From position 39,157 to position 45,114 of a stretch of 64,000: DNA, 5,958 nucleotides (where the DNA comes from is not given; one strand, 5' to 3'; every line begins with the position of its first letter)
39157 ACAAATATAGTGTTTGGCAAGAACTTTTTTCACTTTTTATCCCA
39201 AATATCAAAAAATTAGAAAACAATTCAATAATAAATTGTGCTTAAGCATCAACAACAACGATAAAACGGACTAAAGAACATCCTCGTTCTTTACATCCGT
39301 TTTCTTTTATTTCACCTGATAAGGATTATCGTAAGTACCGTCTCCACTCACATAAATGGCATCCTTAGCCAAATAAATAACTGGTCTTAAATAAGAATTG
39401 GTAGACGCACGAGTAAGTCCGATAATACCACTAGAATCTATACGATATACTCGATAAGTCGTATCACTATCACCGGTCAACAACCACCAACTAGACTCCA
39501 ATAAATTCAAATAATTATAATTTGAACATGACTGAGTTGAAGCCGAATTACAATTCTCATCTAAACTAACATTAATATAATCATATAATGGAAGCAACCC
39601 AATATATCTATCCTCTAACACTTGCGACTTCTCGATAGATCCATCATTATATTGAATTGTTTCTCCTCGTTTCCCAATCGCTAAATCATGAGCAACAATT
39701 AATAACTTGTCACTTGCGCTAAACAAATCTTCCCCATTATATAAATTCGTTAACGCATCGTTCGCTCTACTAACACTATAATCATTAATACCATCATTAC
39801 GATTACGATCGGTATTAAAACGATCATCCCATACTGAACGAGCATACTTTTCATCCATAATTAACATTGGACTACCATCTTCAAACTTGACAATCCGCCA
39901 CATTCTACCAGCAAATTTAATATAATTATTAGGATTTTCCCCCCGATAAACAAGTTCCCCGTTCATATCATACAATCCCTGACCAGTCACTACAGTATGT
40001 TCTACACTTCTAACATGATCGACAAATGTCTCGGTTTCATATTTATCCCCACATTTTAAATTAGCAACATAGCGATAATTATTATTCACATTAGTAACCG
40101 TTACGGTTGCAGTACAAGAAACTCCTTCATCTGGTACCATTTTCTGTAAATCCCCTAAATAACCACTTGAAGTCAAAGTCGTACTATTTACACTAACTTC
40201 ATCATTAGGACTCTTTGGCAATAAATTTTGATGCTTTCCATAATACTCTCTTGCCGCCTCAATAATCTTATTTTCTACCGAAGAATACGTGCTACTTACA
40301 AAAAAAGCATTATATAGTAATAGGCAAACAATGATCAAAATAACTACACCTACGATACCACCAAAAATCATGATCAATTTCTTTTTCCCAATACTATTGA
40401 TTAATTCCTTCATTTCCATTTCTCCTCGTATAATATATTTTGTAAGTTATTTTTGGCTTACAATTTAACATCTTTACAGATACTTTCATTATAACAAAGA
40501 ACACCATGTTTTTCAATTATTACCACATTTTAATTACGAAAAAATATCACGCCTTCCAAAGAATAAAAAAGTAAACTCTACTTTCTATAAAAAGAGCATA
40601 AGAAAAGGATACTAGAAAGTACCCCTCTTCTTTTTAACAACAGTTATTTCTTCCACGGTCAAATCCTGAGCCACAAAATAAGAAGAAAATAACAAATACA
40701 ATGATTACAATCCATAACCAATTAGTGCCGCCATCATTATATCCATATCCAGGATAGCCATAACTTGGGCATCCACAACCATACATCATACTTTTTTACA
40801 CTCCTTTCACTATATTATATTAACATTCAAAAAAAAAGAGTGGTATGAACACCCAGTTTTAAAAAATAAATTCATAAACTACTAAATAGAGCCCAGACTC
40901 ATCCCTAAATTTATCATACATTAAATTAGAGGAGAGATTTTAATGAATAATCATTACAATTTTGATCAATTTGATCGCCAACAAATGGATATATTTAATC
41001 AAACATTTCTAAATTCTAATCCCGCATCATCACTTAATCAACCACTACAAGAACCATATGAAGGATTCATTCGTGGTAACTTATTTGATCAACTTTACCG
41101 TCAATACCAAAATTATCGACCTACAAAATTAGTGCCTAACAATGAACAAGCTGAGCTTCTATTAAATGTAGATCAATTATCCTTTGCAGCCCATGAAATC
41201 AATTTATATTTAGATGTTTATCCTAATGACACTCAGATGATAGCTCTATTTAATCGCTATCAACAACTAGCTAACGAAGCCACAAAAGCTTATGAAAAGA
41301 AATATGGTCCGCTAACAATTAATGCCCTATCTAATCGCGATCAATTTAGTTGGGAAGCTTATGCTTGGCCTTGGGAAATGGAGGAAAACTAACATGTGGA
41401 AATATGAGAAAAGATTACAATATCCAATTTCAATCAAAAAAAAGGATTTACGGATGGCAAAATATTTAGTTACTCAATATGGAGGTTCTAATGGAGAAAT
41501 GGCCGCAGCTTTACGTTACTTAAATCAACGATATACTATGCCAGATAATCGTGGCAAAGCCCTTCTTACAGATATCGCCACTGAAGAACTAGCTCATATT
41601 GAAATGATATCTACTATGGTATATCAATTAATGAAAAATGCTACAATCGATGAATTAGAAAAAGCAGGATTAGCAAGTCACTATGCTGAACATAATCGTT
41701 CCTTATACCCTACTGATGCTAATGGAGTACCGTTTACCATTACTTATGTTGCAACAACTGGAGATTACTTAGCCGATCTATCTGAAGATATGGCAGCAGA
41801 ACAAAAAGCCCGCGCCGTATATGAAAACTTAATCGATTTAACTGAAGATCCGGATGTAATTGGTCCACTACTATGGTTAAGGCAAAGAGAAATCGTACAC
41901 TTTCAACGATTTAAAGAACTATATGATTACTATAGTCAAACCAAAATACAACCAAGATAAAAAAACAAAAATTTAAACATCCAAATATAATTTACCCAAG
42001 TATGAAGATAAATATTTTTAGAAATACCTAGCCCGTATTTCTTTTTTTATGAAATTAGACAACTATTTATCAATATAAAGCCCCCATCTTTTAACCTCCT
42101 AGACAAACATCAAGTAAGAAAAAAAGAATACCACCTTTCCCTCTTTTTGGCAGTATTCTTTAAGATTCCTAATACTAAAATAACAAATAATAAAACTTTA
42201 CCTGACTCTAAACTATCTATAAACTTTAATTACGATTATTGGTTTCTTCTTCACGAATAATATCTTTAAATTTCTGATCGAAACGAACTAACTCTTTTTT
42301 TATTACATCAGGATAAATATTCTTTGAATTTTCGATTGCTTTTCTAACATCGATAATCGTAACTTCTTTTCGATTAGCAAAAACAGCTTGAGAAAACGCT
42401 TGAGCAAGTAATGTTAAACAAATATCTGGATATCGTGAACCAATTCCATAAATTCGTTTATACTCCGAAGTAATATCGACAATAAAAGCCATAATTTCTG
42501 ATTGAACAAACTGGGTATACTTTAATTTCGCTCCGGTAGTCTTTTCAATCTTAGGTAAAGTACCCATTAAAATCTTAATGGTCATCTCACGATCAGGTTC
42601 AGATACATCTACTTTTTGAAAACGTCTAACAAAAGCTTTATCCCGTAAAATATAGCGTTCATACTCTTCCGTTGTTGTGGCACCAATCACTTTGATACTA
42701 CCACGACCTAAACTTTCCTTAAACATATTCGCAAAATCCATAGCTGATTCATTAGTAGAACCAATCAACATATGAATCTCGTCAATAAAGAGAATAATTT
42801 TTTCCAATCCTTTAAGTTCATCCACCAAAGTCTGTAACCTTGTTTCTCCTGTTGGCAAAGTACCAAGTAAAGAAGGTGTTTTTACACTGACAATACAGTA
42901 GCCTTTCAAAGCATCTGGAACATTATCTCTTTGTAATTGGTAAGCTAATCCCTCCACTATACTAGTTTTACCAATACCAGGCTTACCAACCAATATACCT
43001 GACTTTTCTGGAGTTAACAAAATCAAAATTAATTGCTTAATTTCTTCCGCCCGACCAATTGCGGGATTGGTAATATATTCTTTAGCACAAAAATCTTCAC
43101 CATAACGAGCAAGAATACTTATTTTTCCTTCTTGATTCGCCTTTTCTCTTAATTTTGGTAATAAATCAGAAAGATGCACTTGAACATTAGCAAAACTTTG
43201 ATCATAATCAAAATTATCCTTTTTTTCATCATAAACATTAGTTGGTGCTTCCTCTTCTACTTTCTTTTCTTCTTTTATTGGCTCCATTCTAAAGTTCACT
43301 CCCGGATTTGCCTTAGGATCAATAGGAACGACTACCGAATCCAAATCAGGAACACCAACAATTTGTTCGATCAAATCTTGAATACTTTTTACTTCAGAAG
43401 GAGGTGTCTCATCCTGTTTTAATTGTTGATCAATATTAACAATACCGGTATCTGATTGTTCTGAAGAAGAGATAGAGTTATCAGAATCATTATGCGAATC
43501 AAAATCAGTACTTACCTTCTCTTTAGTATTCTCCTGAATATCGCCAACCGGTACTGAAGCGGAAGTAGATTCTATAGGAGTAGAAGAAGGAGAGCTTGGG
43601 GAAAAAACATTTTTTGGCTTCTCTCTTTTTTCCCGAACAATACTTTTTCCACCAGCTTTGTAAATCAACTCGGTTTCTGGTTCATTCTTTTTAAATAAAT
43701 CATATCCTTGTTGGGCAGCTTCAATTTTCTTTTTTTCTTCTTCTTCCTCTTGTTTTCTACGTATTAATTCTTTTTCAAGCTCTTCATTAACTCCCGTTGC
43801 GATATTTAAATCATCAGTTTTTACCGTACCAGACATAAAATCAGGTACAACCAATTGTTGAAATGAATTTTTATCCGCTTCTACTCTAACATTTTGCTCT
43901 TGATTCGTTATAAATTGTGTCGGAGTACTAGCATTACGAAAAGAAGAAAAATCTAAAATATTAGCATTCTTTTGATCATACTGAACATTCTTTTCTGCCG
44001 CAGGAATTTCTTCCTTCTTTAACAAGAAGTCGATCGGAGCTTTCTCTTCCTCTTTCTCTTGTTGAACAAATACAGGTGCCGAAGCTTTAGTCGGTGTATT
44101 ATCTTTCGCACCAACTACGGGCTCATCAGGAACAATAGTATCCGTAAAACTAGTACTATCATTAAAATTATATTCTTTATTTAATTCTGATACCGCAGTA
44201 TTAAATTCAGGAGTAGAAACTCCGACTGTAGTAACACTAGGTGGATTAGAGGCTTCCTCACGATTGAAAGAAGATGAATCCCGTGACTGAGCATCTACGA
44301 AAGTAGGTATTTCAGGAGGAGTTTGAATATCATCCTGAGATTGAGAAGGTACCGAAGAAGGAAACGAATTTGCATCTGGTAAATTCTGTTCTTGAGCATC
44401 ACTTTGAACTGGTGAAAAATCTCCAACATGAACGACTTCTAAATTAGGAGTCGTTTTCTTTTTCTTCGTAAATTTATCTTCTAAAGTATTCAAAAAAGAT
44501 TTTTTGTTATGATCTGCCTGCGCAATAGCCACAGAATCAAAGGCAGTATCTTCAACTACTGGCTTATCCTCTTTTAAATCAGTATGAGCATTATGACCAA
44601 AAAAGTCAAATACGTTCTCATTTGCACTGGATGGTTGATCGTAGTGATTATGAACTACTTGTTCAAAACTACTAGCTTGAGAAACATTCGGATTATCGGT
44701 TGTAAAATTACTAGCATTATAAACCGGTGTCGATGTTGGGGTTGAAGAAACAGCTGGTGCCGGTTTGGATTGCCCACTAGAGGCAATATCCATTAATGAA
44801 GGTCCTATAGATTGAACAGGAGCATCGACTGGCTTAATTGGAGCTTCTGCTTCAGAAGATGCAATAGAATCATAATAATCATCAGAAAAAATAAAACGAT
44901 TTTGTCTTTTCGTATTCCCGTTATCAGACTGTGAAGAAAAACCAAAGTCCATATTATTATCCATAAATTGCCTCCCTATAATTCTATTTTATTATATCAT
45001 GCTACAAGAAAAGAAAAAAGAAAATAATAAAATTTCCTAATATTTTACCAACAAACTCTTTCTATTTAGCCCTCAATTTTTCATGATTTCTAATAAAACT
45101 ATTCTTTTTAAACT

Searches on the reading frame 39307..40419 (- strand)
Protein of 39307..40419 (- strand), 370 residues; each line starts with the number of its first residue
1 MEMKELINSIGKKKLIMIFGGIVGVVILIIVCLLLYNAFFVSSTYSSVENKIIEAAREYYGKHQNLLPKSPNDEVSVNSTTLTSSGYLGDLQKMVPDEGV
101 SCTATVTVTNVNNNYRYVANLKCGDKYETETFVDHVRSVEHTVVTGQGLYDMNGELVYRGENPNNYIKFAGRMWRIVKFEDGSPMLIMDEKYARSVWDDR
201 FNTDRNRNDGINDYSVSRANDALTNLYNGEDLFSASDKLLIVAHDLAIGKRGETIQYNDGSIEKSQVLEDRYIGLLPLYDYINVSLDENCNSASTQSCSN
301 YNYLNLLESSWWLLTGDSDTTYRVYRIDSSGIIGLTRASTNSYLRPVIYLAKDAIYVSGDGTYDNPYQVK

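Call 34: search_protein_families(library=pfam, proteins=[window:39307-40419:-], max_evalue=0.01)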
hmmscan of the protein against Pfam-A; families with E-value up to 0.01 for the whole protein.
window:39307-40419:- (370 aa): 1 family
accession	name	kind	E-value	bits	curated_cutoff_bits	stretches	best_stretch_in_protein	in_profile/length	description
PF19789.6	DUF6273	-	0.00086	19.6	23.5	1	283-350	112-170/172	Domain of unknown function (DUF6273)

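Call 35: search_protein_families(library=padloc, proteins=[window:39307-40419:-], max_evalue=0.01)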
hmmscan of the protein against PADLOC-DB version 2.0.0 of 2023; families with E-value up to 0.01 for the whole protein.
window:39307-40419:- (370 aa): 0 families

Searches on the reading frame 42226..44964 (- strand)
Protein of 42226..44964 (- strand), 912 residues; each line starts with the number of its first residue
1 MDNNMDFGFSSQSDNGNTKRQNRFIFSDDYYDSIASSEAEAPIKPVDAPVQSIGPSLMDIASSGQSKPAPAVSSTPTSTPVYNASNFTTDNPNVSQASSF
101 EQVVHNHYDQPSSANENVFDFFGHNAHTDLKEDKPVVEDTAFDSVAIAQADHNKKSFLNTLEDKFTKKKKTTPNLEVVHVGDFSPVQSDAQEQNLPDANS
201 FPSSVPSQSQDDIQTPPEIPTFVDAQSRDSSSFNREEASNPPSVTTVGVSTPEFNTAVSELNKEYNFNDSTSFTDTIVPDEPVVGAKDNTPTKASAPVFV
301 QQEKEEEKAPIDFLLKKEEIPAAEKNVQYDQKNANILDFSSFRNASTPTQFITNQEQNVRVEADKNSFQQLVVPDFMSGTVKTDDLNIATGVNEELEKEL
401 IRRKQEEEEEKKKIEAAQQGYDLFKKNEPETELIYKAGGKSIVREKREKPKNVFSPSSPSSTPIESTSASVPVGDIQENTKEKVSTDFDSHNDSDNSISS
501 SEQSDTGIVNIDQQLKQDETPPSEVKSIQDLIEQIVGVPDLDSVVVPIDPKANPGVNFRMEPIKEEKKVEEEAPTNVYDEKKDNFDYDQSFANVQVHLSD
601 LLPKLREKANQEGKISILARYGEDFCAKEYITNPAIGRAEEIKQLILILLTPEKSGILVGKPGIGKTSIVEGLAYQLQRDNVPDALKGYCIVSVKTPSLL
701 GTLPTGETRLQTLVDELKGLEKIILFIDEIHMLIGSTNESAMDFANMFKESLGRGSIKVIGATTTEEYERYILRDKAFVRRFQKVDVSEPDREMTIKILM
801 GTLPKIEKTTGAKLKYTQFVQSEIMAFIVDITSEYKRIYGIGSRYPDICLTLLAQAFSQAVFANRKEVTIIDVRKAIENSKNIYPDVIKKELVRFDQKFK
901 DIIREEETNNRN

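Call 34: search_protein_families(library=pfam, proteins=[window:42226-44964:-], max_evalue=0.01)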
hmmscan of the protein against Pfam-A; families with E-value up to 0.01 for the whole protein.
window:42226-44964:- (912 aa): 6 families
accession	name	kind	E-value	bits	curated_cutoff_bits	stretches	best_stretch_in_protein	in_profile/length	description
PF00004.35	AAA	-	4.3e-12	47.1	21.2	1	657-781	2-126/131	ATPase family associated with various cellular activities (AAA)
PF05621.17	TniB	-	8.3e-06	25.8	22.4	1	711-787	109-184/189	Bacterial TniB protein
PF13191.12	AAA_16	-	4.3e-05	24.5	32.6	1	636-715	3-84/167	AAA ATPase domain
PF13401.12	AAA_22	-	0.00013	22.7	27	1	653-760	5-121/130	AAA domain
PF20720.3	nSTAND3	-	0.00058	20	27.2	1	653-698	17-55/155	Novel STAND NTPase 3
PF07728.20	AAA_5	-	0.0072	16.8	22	0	657-732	3-77/139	AAA domain (dynein-related subfamily)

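Call 35: search_protein_families(library=padloc, proteins=[window:42226-44964:-], max_evalue=0.01)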
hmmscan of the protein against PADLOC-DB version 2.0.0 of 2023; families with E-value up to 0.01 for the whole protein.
window:42226-44964:- (912 aa): 5 families
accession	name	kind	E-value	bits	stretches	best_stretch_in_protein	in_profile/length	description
PDLC04232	IetA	-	2.6e-06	25.1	1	650-732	113-185/330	-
PDLC02195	IetA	-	3e-05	21.5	0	642-688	126-172/395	-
PDLC02196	IetA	-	3.8e-05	21.3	0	643-679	112-148/374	-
PDLC00915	TRIP13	-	0.00018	19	1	657-679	67-89/302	TRIP13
PDLC04140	mad8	-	0.0066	14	0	657-681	31-55/314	mads_8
